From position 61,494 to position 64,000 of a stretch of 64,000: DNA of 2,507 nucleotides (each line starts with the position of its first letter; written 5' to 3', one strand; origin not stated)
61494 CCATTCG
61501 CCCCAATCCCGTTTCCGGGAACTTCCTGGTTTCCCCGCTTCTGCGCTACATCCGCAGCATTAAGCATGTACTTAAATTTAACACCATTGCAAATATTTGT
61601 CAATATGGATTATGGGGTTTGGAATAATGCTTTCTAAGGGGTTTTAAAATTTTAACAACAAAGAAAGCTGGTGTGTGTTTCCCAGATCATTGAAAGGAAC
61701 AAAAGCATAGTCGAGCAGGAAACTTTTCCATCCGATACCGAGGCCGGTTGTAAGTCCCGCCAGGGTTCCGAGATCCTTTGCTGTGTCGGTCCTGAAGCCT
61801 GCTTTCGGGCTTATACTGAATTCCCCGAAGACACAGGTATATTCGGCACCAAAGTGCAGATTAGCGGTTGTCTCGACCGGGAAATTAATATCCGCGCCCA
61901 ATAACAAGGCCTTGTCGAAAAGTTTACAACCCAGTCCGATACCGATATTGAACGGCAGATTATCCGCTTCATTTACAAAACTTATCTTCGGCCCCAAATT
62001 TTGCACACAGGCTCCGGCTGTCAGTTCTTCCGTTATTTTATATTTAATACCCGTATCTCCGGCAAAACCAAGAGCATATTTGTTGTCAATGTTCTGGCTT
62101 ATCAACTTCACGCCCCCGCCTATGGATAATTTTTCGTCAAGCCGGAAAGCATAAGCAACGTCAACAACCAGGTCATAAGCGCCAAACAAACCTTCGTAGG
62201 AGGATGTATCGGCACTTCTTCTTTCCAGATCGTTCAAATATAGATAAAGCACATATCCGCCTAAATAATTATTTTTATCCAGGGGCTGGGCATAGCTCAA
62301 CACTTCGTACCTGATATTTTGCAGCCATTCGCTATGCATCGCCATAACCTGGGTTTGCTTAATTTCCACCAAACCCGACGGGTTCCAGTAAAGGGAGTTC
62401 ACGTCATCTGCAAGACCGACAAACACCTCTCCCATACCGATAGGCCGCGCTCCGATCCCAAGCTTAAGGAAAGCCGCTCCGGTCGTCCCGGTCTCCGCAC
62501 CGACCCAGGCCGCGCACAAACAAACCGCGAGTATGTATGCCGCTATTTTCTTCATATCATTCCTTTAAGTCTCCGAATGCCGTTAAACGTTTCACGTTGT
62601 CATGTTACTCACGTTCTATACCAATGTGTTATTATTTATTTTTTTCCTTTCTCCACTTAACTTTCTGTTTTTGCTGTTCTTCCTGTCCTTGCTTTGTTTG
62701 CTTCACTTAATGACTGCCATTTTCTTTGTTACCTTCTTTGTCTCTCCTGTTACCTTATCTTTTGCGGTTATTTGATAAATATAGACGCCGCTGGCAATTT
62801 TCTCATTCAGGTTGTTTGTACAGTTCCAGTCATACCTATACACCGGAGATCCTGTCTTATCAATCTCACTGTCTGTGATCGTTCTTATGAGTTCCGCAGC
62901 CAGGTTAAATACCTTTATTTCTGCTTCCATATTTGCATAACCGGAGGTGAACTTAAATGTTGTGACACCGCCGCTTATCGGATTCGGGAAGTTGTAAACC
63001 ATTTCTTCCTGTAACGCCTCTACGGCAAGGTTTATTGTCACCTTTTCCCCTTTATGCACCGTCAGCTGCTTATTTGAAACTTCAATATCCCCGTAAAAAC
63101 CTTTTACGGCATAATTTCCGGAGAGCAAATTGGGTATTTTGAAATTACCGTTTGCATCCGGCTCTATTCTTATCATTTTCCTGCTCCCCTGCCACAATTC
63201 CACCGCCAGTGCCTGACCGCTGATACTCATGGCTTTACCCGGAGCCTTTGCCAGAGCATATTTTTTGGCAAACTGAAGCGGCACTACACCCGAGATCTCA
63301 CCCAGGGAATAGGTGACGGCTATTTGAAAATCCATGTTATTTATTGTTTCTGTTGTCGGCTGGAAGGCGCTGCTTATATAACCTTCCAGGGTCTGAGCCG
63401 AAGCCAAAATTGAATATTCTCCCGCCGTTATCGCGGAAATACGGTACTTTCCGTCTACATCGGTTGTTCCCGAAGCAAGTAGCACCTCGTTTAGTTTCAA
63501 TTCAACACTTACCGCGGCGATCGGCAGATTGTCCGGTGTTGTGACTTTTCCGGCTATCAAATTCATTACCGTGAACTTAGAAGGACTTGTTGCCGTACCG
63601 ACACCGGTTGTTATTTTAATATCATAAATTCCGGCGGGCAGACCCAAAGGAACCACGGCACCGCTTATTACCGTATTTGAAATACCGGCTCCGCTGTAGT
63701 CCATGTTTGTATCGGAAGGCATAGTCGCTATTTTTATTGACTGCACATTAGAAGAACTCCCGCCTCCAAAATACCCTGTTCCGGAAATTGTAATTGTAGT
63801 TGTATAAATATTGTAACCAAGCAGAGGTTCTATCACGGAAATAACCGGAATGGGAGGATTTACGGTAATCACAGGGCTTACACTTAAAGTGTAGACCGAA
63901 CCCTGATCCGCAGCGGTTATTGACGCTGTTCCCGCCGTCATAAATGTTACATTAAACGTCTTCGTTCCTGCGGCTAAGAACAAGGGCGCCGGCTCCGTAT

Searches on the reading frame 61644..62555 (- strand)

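Call 7: search_protein_families(library=pfam, proteins=[window:61644-62555:-])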
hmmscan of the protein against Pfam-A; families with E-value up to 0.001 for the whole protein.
window:61644-62555:- (303 aa): 4 families
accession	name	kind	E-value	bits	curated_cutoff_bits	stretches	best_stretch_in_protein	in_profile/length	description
PF19572.5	PorV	-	3.8e-10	40.1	27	1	23-210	9-217/243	Type IX secretion system protein PorV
PF03687.19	UPF0164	-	8.6e-07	28.5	21.4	1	30-150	44-161/325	Uncharacterised protein family (UPF0164)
PF18990.6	DUF5723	-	0.00021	21.5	26.8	0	160-198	210-247/376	Family of unknown function (DUF5723)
PF03349.22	Toluene_X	-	0.0006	18.8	29.7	0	48-92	33-77/421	Outer membrane protein transport protein (OMPP1/FadL/TodX)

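Call 8: search_protein_families(library=ncbifam, proteins=[window:61644-62555:-])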
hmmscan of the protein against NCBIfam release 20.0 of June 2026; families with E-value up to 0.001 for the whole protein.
window:61644-62555:- (303 aa): 4 families
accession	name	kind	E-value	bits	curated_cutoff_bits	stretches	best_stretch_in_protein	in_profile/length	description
NF033709.1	PorV_fam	subfamily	2.4e-51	175.3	90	1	24-303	1-326/326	PorV/PorQ family protein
NF033711.1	T9SS_PorQ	equivalog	7.6e-30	104.1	220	1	3-212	2-213/335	type IX secretion system protein PorQ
NF052325.1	PorVQ2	equivalog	2.5e-23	82.6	325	1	24-184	24-195/354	putative type IX sorting system protein PorV2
NF033710.1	T9SS_OM_PorV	equivalog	4.3e-22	78.8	250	1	22-212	21-231/367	type IX secretion system outer membrane channel protein PorV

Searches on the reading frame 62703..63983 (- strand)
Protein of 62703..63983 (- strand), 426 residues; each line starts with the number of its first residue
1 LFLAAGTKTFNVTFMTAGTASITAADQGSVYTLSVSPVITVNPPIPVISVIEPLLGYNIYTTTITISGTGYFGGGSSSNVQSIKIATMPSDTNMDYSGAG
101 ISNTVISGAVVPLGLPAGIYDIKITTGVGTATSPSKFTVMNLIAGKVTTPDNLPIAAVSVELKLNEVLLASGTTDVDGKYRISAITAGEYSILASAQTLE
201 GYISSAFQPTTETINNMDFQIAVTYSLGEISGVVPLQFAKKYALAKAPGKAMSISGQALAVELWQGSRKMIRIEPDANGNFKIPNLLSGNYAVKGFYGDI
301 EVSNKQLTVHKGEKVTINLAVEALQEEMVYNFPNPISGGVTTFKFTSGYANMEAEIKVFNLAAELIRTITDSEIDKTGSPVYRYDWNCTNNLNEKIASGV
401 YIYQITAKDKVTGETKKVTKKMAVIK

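Call 7: search_protein_families(library=pfam, proteins=[window:62703-63983:-])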
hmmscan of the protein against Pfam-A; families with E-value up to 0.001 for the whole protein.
window:62703-63983:- (426 aa): 6 families
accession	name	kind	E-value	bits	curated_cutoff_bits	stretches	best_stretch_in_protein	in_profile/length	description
PF13620.12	CarboxypepD_reg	-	1.5e-15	57.7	32.3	1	143-220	2-80/82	Carboxypeptidase regulatory-like domain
PF13715.12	CarbopepD_reg_2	-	6.5e-08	32.9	32.2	1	143-221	1-74/88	CarboxypepD_reg-like domain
PF17210.9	SdrD_B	-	8.7e-08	32.8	29.7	1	151-212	20-80/112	SdrD B-like domain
PF14686.12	fn3_3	-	6.1e-07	29.6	24.4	0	274-316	30-74/75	Polysaccharide lyase family 4, domain II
PF18962.6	Por_Secre_tail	-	2.6e-05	24.9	27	0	332-413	2-70/75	Secretion system C-terminal sorting domain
PF17802.7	SpaA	-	0.00029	21.4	23.1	0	146-204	7-67/91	Prealbumin-like fold domain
